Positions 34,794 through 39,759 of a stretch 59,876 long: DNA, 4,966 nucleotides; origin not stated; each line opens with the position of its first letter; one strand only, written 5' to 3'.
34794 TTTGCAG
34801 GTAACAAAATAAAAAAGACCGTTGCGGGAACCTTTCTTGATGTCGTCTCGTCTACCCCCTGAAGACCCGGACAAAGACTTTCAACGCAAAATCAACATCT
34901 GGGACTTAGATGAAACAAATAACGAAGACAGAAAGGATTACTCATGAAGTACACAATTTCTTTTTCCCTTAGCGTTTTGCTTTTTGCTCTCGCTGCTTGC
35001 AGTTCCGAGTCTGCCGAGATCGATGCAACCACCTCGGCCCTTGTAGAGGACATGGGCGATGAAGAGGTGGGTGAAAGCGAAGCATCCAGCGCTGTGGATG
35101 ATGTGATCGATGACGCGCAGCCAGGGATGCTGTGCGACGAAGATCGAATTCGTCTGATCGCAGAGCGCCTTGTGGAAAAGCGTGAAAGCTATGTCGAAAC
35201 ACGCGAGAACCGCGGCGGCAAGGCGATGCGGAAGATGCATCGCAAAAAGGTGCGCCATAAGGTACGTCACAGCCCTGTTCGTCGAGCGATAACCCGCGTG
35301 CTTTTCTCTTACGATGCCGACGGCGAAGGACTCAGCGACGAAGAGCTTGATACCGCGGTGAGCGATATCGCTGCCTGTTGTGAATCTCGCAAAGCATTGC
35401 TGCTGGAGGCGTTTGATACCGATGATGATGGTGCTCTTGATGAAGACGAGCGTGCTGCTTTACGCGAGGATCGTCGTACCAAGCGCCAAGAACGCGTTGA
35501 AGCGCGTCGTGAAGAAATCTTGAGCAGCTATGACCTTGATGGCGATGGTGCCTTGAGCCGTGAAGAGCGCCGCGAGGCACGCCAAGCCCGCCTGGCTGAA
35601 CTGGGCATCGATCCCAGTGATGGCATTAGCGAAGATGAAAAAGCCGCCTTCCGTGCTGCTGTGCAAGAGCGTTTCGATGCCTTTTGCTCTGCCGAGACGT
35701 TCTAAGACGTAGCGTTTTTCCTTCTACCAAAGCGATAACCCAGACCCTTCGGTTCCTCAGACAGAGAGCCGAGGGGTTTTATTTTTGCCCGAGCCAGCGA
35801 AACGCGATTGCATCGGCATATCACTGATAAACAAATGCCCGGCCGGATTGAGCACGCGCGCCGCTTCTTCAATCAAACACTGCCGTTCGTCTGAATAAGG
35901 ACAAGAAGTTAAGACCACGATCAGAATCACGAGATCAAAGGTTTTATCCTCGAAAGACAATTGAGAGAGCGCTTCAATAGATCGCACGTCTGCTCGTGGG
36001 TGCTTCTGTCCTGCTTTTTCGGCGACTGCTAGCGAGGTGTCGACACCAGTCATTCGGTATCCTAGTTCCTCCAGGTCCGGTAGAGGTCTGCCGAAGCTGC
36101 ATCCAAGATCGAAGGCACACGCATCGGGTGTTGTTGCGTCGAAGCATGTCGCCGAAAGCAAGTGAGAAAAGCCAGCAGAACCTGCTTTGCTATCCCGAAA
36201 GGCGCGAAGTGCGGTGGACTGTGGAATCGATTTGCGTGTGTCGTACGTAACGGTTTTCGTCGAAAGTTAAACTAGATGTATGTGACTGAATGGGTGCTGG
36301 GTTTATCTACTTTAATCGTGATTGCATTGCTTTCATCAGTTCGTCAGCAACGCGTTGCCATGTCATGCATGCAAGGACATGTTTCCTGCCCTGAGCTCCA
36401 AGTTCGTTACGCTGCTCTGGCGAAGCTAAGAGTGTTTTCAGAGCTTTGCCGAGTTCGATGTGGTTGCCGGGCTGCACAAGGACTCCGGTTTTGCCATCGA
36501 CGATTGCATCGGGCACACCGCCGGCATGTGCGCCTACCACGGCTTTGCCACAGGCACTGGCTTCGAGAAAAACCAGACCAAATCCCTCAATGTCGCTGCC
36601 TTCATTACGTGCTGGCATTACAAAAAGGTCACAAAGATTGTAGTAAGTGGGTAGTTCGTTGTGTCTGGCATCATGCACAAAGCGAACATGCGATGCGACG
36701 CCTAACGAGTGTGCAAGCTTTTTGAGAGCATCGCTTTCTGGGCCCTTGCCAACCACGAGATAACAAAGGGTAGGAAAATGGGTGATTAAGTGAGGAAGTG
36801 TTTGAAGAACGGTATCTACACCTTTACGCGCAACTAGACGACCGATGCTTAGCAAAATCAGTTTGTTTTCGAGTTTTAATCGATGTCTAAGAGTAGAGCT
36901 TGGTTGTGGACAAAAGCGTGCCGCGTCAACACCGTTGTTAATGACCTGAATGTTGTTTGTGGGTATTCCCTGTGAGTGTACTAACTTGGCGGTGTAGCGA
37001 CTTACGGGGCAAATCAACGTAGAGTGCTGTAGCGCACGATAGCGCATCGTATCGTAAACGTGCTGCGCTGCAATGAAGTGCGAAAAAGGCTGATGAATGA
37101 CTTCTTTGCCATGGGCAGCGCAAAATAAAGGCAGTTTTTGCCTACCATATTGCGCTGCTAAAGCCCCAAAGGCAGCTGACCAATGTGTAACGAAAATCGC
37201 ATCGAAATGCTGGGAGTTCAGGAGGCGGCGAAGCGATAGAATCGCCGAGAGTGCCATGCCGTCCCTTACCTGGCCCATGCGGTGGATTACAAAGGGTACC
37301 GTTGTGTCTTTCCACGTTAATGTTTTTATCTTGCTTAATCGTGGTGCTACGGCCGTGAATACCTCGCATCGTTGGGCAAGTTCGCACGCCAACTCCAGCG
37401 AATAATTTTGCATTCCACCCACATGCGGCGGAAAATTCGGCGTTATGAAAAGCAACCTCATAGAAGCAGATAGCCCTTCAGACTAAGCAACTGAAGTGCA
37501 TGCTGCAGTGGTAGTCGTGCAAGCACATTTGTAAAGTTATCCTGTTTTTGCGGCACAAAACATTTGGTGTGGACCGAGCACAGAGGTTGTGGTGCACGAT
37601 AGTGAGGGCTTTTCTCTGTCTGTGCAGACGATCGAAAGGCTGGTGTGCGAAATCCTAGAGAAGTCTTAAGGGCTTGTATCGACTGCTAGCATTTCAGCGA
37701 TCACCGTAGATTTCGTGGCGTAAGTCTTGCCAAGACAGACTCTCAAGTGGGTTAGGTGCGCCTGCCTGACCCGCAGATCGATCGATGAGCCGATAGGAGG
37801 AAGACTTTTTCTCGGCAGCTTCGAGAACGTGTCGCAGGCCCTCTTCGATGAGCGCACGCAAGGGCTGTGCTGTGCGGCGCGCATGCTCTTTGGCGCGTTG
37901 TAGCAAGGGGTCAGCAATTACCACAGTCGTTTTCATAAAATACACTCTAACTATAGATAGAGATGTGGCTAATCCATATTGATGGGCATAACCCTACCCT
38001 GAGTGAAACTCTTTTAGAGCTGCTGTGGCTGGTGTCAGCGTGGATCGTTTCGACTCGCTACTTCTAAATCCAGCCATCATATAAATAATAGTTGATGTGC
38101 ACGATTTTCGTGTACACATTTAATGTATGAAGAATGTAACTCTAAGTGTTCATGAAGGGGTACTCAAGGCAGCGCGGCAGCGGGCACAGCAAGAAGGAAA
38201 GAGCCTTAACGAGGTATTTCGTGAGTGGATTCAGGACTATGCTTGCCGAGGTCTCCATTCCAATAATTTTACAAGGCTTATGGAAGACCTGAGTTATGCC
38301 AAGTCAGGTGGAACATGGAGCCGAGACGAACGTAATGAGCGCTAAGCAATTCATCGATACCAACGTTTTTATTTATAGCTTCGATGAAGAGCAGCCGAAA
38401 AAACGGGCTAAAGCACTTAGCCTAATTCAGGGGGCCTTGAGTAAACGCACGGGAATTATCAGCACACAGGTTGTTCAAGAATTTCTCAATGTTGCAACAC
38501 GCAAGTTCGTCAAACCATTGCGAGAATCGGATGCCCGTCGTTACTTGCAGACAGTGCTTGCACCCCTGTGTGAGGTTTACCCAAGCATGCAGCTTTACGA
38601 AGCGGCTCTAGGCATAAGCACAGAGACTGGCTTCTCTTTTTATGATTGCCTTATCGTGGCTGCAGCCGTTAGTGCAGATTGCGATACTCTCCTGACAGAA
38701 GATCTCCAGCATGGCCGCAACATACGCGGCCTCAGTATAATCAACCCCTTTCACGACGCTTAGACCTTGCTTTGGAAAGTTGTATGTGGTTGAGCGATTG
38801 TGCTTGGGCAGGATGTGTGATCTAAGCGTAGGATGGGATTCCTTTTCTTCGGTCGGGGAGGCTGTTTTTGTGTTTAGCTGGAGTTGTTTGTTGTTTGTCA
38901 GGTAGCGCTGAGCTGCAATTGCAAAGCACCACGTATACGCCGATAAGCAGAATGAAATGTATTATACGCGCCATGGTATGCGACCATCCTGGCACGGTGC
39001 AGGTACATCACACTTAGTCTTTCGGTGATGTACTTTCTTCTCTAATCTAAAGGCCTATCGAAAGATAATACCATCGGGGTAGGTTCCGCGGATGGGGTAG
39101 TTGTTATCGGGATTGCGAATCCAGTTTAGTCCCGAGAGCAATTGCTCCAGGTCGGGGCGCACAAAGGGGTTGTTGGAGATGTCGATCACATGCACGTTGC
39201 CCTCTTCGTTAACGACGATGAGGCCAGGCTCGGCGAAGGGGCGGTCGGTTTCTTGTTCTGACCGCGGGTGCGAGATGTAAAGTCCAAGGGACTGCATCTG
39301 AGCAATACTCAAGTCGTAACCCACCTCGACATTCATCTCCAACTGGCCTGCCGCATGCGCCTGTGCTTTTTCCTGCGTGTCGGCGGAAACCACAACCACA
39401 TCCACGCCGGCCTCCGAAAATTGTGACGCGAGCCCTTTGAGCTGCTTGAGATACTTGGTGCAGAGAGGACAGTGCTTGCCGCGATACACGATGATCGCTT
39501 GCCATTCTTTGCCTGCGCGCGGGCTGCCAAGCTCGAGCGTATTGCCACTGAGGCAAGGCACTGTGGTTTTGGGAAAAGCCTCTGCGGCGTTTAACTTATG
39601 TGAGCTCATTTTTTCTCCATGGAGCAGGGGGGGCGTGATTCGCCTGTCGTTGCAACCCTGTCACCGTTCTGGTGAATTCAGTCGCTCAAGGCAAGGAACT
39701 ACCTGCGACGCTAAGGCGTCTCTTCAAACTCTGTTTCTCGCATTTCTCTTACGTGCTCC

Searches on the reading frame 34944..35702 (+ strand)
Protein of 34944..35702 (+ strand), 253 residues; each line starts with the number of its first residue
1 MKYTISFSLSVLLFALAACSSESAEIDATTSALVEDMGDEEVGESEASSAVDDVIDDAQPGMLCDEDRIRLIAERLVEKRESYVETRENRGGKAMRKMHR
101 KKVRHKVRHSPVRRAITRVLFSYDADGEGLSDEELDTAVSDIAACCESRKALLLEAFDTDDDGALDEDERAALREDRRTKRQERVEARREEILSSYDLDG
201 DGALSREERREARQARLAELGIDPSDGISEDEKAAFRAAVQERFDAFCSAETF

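Call 83: search_protein_families(library=pfam, max_evalue=0.00001, proteins=[window:34944-35702:+])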
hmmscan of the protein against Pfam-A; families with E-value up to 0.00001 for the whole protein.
window:34944-35702:+ (253 aa): 1 family
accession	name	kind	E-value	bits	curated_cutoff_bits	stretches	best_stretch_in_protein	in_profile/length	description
PF13202.12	EF-hand_5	-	8.7e-06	25.4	25.9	0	193-208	5-20/25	EF hand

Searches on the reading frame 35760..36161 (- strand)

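Call 83: search_protein_families(library=pfam, max_evalue=0.00001, proteins=[window:35760-36161:-])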
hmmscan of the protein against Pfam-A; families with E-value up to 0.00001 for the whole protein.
window:35760-36161:- (134 aa): 5 families
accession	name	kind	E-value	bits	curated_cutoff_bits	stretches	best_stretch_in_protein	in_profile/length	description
PF08241.18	Methyltransf_11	-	1.6e-16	61.1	21.2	1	18-112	2-95/95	Methyltransferase domain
PF13649.12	Methyltransf_25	-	3.4e-12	47.3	27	1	18-108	3-97/97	Methyltransferase domain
PF08242.18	Methyltransf_12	-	1.1e-08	36.1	30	1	18-110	2-98/98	Methyltransferase domain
PF13847.12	Methyltransf_31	-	1.7e-08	34.7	27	1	17-121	8-118/145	Methyltransferase domain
PF13489.12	Methyltransf_23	-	1.9e-07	31.4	27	1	14-115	24-119/164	Methyltransferase domain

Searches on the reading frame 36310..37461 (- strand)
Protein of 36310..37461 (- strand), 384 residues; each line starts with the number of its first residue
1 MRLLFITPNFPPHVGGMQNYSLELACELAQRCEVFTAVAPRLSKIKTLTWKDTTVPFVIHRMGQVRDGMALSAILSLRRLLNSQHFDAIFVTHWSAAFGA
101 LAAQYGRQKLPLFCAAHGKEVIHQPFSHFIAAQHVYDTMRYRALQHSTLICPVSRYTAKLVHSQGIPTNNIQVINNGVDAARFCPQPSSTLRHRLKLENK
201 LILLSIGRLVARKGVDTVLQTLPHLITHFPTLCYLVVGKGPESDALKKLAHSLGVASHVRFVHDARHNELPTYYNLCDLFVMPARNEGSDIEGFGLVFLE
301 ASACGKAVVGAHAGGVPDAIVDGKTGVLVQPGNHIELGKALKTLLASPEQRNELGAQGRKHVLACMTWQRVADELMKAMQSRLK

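Call 83: search_protein_families(library=pfam, max_evalue=0.00001, proteins=[window:36310-37461:-])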
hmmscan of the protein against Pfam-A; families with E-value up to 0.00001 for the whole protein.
window:36310-37461:- (384 aa): 6 families
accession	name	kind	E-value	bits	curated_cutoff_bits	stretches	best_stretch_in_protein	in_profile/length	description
PF00534.26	Glycos_transf_1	-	1.1e-40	139.4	26.4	1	196-361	11-172/172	Glycosyl transferases group 1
PF13692.12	Glyco_trans_1_4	-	1.9e-30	106.4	27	1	202-346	3-141/142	Glycosyl transferases group 1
PF13439.12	Glyco_transf_4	-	4.3e-18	66.3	28.5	1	14-182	1-170/170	Glycosyltransferase Family 4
PF13579.12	Glyco_trans_4_4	-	9.9e-16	58.9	29.7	1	15-177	1-158/158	Glycosyl transferase 4-like domain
PF13524.12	Glyco_trans_1_2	-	1.6e-09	38.3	25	1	259-376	29-143/144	Glycosyl transferase-like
PF20706.3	GT4-conflict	-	2.7e-07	30.4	26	1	183-375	177-385/385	Family 4 Glycosyltransferase in conflict systems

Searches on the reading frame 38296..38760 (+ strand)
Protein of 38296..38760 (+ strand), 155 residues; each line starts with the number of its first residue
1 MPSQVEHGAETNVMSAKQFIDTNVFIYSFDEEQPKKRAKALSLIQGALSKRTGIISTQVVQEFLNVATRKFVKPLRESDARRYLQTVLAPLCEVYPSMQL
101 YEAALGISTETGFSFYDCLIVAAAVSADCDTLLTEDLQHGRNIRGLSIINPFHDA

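Call 83: search_protein_families(library=pfam, max_evalue=0.00001, proteins=[window:38296-38760:+])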
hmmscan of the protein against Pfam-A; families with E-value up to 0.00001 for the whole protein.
window:38296-38760:+ (155 aa): 2 families
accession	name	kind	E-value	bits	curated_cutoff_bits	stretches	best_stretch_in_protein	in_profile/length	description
PF01850.27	PIN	-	1.7e-13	51.6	23.6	1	19-138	2-113/120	PIN domain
PF13470.12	PIN_3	-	5e-07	31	27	1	19-137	3-114/115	PIN domain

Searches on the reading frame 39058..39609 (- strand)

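Call 83: search_protein_families(library=pfam, max_evalue=0.00001, proteins=[window:39058-39609:-])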
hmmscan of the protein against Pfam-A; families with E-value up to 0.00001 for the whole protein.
window:39058-39609:- (184 aa): 2 families
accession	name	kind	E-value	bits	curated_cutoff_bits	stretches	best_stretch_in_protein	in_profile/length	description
PF08534.16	Redoxin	-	1.5e-18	67.5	26.6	1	9-156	3-146/148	Redoxin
PF00578.27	AhpC-TSA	-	1.9e-15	57.4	26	1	10-140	3-122/124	AhpC/TSA family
